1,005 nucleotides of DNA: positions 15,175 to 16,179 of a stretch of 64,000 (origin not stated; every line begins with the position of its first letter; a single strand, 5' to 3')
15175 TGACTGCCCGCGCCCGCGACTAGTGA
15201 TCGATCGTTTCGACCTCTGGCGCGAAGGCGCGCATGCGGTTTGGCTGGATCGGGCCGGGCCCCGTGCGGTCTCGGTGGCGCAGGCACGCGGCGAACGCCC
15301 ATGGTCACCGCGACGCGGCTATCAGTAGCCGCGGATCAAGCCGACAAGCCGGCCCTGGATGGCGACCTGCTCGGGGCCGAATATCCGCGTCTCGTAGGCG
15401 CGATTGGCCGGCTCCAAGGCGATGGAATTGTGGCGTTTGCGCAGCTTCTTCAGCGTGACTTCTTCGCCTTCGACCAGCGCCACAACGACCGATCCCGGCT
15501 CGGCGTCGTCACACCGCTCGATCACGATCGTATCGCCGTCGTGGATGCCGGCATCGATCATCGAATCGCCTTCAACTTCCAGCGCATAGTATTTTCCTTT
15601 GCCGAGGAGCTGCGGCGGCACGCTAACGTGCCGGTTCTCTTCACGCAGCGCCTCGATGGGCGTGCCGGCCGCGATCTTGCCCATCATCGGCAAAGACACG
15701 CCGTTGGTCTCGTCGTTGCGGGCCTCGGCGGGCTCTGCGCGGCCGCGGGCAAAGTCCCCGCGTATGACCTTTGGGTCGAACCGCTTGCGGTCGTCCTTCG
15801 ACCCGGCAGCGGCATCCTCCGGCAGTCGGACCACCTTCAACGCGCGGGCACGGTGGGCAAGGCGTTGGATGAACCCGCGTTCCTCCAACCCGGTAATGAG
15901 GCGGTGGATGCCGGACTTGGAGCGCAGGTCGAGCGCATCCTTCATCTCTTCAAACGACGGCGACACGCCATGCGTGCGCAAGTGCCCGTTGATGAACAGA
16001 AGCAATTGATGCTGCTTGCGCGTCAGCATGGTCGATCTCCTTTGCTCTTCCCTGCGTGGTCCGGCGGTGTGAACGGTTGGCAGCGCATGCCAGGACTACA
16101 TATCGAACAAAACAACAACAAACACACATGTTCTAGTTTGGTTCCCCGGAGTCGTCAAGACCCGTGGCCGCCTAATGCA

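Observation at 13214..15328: comEC (DNA-uptake channel) is a multiply lesioned pseudogene sitting directly beside lexA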

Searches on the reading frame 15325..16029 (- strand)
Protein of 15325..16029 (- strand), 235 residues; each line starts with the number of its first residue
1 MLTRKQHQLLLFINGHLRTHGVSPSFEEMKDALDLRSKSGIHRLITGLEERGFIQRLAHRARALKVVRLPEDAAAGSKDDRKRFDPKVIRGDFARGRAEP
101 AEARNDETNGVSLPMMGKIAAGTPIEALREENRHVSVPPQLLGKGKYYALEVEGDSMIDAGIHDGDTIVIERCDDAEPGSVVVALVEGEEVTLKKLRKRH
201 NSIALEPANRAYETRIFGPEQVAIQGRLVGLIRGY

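Call 8: search_protein_families(library=pfam, proteins=[window:15325-16029:-], max_evalue=0.01)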
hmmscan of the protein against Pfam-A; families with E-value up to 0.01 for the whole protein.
window:15325-16029:- (235 aa): 3 families
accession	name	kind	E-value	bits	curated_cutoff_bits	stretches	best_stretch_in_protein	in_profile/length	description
PF00717.28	Peptidase_S24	-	1.9e-30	105.4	23.3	1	114-229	1-116/116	Peptidase S24-like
PF01726.22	LexA_DNA_bind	-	1.8e-12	47.3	23.7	1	2-63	4-65/65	LexA DNA binding domain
PF12802.13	MarR_2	-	5.5e-05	23.7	27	1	2-59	3-55/61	MarR family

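Call 9: search_protein_families(library=ncbifam, proteins=[window:15325-16029:-], max_evalue=0.01)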
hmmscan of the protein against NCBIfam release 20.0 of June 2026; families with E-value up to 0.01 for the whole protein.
window:15325-16029:- (235 aa): 2 families
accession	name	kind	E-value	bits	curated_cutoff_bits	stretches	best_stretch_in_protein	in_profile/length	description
TIGR00498.1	lexA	equivalog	8.3e-47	159.4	110.95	1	2-233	4-200/203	transcriptional repressor LexA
NF007621.2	PRK10276.1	subfamily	3.7e-17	62.4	110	1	147-225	29-107/115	translesion error-prone DNA polymerase V autoproteolytic subunit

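Call 17: list_cluster_members(proteins=[P0002, window:15325-16029:-, window:13328-13936:+, window:13596-14186:+, window:12617-13105:+])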
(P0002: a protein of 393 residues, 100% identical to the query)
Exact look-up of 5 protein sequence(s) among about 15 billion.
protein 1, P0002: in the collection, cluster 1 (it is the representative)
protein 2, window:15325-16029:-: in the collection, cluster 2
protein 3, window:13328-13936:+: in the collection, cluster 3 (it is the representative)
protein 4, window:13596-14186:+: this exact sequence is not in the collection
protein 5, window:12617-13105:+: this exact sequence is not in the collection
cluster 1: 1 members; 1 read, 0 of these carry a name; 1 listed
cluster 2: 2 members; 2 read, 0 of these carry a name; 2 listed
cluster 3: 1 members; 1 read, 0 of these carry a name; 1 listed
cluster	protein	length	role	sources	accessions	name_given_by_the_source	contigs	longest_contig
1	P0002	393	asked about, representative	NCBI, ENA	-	-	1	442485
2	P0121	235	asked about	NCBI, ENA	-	-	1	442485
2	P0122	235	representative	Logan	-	-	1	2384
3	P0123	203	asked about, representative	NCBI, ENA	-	-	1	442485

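Call 19: find_encoding_contigs(protein=P0122, flank=10000, max_places=6)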
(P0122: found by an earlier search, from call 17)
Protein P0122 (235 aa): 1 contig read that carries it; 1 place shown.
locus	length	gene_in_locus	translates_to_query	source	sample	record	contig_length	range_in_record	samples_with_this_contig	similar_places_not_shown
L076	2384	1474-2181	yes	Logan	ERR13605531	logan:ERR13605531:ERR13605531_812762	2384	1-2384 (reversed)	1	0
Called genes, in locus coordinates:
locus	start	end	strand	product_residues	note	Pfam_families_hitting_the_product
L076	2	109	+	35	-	?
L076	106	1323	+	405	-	PF03453:MoeA_N, PF00994:MoCF_biosynth, PF03454:MoeA_C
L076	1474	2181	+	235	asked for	PF01726:LexA_DNA_bind, PF00717:Peptidase_S24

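Call 20: find_encoding_contigs(protein=window:15325-16029:-, flank=10000, max_places=6)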
Protein window:15325-16029:- (235 aa): no gene with exactly this product is on record in the collection.

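Call 32: find_encoding_contigs(protein=P0123, flank=6000, max_places=6)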
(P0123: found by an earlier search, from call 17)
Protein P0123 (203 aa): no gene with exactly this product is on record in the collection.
